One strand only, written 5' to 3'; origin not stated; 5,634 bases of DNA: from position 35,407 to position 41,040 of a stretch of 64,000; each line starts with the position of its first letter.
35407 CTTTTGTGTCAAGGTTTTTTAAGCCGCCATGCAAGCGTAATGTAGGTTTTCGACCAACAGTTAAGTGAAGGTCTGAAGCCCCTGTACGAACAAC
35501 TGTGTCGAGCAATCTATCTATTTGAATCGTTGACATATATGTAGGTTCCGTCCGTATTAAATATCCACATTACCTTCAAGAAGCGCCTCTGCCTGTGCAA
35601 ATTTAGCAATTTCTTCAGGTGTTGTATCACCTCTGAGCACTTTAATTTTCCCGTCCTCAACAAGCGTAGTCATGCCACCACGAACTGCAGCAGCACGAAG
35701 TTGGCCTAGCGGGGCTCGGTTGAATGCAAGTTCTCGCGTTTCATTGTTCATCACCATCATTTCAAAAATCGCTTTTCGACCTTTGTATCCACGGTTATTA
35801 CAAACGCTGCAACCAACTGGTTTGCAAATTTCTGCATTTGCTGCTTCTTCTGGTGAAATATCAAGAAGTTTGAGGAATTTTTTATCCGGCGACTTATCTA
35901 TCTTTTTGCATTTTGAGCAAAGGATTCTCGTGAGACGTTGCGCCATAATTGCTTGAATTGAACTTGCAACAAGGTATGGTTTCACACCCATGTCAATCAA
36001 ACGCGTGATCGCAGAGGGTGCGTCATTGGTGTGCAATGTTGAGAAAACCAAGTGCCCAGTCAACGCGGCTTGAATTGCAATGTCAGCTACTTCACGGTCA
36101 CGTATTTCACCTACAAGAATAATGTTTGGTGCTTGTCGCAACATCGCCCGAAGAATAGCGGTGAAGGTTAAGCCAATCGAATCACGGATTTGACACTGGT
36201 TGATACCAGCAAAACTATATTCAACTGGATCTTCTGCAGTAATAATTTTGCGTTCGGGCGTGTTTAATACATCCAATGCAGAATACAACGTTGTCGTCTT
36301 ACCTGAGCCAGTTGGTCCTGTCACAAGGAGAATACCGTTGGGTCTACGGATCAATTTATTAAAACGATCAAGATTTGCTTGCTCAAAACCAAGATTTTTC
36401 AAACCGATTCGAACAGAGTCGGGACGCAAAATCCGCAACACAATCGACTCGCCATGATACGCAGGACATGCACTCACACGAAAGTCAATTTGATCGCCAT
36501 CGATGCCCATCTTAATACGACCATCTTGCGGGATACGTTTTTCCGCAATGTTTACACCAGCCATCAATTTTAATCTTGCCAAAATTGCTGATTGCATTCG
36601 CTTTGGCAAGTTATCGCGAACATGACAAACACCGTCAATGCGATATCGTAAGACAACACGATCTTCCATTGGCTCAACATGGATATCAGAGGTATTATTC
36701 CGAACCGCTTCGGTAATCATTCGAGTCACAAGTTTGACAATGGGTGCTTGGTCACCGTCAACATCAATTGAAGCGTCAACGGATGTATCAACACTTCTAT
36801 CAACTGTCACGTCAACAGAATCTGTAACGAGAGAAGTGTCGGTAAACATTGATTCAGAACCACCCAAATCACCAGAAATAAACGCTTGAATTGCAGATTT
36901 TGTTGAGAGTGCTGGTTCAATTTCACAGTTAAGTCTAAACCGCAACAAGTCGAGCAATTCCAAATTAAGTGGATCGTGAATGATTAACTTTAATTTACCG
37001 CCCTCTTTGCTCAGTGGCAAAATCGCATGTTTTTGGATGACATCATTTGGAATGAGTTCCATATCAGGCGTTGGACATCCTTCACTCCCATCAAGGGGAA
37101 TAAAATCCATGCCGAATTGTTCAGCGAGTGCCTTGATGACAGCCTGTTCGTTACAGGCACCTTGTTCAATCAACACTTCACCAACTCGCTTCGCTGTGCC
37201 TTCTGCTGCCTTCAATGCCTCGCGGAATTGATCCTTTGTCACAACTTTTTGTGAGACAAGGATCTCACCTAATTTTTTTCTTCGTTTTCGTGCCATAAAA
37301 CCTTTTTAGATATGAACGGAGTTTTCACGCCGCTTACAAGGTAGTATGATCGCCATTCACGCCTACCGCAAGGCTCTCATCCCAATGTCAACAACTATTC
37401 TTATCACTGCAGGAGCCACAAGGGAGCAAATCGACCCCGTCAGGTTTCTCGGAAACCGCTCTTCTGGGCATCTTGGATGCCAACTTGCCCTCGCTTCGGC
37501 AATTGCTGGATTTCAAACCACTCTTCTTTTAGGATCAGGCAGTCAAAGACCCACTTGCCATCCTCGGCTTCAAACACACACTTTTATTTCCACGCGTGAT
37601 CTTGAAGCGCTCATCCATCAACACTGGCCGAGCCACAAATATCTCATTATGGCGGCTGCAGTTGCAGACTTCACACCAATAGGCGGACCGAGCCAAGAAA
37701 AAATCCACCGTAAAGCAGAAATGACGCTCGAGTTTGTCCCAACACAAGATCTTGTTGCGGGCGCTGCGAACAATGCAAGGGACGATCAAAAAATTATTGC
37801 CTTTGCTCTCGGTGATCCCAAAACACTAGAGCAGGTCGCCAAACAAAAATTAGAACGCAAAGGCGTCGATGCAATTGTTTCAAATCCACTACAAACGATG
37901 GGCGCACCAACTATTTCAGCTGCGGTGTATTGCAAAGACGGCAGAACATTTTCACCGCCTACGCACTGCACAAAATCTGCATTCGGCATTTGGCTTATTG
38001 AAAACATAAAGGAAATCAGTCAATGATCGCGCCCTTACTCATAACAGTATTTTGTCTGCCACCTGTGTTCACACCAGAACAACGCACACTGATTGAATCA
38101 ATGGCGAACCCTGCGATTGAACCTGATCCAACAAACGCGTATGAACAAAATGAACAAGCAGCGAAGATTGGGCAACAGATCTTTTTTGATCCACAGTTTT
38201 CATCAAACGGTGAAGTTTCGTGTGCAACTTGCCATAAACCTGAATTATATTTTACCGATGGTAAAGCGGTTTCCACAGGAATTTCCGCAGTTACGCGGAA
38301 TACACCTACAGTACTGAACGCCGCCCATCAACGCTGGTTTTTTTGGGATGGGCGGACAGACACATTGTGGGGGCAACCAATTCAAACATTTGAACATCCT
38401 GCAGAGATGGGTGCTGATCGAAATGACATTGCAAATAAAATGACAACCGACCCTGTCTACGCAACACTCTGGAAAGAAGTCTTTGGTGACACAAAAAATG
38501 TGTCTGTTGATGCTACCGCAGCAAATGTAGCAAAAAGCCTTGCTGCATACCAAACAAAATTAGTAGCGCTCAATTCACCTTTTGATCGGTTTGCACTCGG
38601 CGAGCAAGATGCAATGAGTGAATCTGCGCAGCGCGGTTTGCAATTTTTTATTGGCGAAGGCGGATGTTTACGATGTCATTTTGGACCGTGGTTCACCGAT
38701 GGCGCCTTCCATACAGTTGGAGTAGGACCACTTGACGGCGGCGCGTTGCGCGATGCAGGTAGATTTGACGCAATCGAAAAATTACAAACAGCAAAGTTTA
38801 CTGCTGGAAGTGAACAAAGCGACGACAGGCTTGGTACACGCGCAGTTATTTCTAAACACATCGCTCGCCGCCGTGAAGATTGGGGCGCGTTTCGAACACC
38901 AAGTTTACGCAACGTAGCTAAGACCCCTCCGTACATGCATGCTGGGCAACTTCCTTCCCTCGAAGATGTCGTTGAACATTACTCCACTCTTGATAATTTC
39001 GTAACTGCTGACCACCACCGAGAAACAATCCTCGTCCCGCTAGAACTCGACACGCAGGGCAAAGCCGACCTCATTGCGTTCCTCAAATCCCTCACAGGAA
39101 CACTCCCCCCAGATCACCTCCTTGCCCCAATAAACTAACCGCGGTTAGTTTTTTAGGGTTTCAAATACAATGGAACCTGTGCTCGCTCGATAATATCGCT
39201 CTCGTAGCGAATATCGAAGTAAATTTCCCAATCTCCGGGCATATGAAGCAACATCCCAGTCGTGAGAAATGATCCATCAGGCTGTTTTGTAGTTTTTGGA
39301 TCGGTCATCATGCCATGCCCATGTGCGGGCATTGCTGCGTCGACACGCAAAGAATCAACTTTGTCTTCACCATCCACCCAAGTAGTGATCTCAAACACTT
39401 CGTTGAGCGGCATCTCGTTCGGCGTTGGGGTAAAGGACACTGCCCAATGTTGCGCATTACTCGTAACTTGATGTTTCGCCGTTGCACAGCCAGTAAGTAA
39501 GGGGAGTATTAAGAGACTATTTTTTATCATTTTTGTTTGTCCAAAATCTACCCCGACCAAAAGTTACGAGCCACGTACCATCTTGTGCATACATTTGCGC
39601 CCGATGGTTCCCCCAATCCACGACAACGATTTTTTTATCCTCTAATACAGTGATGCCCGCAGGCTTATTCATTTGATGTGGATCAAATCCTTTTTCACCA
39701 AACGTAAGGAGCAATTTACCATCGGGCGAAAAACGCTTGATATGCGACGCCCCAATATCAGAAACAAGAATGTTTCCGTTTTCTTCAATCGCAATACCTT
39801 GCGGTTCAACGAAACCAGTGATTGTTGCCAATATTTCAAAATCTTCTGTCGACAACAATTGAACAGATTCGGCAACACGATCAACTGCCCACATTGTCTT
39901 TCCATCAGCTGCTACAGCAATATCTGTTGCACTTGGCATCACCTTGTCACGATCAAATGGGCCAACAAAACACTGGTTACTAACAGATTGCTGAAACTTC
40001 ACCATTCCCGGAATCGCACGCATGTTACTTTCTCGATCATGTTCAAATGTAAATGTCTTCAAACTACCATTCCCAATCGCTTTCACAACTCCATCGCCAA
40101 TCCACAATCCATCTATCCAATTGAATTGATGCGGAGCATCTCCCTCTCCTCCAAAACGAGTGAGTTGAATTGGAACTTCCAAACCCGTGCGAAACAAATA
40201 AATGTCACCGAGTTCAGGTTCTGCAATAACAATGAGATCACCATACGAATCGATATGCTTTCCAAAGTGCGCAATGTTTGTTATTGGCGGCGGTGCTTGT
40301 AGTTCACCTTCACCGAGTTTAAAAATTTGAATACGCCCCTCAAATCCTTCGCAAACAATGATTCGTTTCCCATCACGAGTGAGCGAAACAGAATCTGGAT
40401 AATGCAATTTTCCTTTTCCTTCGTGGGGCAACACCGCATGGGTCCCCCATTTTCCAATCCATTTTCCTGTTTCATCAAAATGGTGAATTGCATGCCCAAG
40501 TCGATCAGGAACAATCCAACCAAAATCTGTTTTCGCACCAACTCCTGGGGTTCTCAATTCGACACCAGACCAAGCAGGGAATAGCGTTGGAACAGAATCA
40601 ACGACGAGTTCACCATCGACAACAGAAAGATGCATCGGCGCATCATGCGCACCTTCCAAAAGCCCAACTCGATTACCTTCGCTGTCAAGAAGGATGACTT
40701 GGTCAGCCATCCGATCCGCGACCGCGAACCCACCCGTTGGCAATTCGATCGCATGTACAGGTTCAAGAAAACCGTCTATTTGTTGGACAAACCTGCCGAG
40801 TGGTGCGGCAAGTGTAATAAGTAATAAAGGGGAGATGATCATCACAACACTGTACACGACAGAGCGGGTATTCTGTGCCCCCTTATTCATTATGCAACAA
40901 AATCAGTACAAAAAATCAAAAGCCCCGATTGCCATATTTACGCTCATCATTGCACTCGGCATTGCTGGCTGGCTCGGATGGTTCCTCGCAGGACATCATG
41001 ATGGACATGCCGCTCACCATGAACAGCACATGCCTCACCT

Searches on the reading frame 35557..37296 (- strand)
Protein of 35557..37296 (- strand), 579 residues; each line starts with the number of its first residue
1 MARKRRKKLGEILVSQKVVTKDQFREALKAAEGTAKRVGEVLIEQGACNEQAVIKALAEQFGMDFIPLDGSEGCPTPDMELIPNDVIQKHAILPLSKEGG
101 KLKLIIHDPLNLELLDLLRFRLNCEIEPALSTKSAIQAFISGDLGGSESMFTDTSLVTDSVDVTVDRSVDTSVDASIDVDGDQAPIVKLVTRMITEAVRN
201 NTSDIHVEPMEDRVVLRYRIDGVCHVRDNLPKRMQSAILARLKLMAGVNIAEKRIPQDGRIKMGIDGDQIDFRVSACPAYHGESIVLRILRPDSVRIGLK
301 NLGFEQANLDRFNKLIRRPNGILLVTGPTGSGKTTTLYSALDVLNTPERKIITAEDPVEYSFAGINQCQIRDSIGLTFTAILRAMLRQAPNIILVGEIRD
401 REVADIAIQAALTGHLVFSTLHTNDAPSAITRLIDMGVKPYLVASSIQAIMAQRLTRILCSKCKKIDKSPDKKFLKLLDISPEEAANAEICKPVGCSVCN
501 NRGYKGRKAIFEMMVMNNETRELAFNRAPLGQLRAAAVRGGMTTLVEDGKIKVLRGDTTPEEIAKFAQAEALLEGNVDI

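Call 60: search_protein_families(library=pfam, proteins=[window:35557-37296:-], max_evalue=0.001)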
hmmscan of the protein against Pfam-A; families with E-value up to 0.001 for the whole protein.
window:35557-37296:- (579 aa): 2 families
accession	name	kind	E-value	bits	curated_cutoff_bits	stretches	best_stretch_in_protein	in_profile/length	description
PF00437.27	T2SSE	-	3.1e-130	434.6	24.9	1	182-563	4-368/370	Type II/IV secretion system protein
PF05157.20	MshEN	-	2.5e-16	59.9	23.1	1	61-142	1-82/90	MshEN domain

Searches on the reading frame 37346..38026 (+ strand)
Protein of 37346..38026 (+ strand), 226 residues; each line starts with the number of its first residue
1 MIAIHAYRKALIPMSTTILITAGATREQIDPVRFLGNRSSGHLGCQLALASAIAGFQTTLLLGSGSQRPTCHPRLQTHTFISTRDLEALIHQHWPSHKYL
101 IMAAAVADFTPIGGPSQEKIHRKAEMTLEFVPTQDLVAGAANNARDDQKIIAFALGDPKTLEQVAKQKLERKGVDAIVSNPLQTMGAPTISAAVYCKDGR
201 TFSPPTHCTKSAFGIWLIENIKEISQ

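Call 82: search_protein_families(library=pfam, proteins=[window:37346-38026:+], max_evalue=0.001)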
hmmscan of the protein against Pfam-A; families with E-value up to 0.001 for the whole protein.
window:37346-38026:+ (226 aa): 1 family
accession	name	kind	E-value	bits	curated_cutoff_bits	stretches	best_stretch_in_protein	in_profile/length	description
PF04127.22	DFP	-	7.5e-42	143.7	22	1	16-185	4-172/186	DNA/pantothenate metabolism flavoprotein C-terminal domain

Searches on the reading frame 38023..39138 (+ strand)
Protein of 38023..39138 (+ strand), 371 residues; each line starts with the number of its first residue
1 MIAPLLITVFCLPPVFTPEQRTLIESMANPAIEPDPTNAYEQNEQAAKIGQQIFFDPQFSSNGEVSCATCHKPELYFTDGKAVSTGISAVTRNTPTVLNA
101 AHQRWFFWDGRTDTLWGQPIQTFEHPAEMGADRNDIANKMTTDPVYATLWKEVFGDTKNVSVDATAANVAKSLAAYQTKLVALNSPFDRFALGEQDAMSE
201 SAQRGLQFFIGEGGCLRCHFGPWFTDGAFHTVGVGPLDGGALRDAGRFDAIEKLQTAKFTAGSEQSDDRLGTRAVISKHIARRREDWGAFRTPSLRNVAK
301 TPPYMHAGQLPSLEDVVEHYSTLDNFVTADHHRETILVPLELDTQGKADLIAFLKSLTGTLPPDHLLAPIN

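Call 82: search_protein_families(library=pfam, proteins=[window:38023-39138:+], max_evalue=0.001)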
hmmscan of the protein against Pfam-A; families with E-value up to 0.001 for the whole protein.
window:38023-39138:+ (371 aa): 1 family
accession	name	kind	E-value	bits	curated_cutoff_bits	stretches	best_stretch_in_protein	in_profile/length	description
PF03150.19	CCP_MauG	-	1.6e-45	155.9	25.6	1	45-195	2-148/149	Di-haem cytochrome c peroxidase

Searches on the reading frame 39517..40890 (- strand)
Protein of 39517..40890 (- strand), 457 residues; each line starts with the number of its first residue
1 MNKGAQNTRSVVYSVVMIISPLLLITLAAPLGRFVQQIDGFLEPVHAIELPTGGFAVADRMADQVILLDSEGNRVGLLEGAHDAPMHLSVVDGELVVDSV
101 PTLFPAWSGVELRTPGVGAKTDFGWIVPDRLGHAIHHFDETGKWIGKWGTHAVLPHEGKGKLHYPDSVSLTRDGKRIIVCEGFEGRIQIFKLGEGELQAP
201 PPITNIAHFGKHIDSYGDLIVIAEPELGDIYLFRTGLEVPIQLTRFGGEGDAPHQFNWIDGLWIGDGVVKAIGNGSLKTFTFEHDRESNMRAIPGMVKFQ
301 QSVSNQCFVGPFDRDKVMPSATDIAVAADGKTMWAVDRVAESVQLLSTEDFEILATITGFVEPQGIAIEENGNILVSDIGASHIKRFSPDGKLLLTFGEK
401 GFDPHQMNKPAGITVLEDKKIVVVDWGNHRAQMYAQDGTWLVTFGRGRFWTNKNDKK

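Call 60: search_protein_families(library=pfam, proteins=[window:39517-40890:-], max_evalue=0.001)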
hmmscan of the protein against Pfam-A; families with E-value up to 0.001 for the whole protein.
window:39517-40890:- (457 aa): 2 families
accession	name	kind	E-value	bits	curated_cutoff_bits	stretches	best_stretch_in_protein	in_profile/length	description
PF01436.27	NHL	-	4.9e-12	45.7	20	0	408-430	2-24/28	NHL repeat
PF08450.18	SGL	-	8.4e-06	26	26.3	0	332-394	157-217/246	SMP-30/Gluconolactonase/LRE-like region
